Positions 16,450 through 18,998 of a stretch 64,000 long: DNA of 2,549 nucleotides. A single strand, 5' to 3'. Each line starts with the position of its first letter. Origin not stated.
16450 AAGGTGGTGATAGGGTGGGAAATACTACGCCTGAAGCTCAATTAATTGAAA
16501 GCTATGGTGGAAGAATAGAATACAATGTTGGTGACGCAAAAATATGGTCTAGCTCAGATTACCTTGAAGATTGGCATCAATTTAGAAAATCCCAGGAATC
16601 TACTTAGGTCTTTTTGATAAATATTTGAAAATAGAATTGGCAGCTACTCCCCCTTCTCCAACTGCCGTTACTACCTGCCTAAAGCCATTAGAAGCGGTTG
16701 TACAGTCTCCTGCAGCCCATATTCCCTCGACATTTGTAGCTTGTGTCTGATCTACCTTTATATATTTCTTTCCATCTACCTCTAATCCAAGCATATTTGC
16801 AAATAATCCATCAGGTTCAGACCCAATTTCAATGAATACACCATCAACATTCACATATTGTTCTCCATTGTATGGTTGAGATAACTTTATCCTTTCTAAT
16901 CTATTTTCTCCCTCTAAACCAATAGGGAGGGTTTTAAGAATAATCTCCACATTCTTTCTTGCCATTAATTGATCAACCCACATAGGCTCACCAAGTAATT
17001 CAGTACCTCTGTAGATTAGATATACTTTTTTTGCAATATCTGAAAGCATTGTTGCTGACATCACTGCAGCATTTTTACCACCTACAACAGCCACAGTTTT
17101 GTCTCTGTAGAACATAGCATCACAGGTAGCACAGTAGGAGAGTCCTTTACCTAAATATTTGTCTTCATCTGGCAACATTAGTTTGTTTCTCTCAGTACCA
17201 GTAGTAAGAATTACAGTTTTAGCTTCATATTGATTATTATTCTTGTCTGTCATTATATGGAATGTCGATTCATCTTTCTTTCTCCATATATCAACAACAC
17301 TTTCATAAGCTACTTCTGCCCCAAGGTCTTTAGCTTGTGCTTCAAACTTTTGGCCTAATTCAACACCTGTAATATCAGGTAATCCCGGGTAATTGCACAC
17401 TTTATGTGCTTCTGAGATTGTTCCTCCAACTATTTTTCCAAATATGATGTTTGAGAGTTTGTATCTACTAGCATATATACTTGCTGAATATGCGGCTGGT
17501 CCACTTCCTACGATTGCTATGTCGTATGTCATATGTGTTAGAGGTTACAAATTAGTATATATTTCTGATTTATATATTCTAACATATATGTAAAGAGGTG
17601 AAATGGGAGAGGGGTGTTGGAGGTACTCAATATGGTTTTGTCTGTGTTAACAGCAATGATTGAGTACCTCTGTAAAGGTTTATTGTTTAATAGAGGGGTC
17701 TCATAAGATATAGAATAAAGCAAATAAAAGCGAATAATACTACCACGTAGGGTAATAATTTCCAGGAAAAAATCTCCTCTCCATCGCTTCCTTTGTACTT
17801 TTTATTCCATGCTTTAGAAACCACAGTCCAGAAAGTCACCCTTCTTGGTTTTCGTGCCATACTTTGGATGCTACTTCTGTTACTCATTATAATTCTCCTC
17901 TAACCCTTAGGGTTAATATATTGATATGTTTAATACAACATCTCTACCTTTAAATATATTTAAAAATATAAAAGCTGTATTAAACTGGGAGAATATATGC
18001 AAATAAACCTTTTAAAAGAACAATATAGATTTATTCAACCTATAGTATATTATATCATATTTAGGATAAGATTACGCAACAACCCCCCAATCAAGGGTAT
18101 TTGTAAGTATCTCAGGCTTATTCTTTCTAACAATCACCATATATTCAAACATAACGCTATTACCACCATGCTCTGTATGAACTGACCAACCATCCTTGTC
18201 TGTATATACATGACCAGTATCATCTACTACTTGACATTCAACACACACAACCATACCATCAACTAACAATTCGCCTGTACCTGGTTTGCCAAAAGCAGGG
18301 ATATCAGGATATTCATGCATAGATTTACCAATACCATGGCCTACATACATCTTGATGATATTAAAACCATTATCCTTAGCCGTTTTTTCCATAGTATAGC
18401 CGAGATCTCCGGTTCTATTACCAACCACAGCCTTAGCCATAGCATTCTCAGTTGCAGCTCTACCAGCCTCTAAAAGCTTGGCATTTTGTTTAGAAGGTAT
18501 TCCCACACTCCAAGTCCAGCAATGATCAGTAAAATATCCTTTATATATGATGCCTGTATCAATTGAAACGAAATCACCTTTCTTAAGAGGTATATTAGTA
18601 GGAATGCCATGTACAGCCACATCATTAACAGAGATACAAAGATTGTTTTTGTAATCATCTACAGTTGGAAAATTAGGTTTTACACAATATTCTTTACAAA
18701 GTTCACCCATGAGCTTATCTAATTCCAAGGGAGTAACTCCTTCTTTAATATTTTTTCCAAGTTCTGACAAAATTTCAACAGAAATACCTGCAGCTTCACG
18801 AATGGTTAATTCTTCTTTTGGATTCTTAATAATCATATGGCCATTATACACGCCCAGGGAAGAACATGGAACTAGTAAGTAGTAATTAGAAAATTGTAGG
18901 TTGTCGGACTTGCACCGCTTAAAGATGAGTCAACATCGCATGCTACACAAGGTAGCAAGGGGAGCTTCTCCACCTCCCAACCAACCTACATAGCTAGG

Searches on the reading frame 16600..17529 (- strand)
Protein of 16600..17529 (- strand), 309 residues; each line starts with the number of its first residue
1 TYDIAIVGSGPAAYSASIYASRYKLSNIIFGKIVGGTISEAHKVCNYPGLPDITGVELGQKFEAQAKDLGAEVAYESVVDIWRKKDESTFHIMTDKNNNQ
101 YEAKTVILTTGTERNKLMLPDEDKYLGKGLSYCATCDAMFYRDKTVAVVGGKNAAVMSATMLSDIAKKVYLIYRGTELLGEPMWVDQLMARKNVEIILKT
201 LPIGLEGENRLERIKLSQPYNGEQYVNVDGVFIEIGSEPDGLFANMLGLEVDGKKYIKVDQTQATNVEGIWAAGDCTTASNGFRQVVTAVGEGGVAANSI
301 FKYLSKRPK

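Call 29: search_protein_families(library=pfam, proteins=[window:16600-17529:-], max_evalue=0.001)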
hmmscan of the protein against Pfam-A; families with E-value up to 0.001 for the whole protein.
window:16600-17529:- (309 aa): 4 families
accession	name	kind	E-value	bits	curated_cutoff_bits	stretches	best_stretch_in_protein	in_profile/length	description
PF07992.20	Pyr_redox_2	-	1.3e-44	153.3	26.1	1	2-293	1-291/291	Pyridine nucleotide-disulphide oxidoreductase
PF13738.12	Pyr_redox_3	-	2.6e-15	56.9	30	1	75-274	101-305/305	Pyridine nucleotide-disulphide oxidoreductase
PF00070.33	Pyr_redox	-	1.4e-08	35.6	22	1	146-216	2-79/82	Pyridine nucleotide-disulphide oxidoreductase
PF03486.20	HI0933_like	-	1.9e-05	24.7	50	0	62-112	115-164/244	HI0933-like protein Rossmann domain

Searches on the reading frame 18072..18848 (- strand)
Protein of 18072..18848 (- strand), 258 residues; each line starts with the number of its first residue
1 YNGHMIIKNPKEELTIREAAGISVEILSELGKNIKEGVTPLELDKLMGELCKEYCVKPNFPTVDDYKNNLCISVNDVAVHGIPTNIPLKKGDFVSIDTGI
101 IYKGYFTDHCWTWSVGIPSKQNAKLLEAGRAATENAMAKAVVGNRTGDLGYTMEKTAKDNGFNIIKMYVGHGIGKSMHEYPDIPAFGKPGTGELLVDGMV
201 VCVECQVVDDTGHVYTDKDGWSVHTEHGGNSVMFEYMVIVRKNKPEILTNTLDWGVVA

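Call 29: search_protein_families(library=pfam, proteins=[window:18072-18848:-], max_evalue=0.001)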
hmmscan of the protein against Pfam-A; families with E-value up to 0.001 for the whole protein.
window:18072-18848:- (258 aa): 1 family
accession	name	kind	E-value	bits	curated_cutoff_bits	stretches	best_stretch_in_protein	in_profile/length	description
PF00557.29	Peptidase_M24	-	1.5e-40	139.6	23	1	16-241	3-207/208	Metallopeptidase family M24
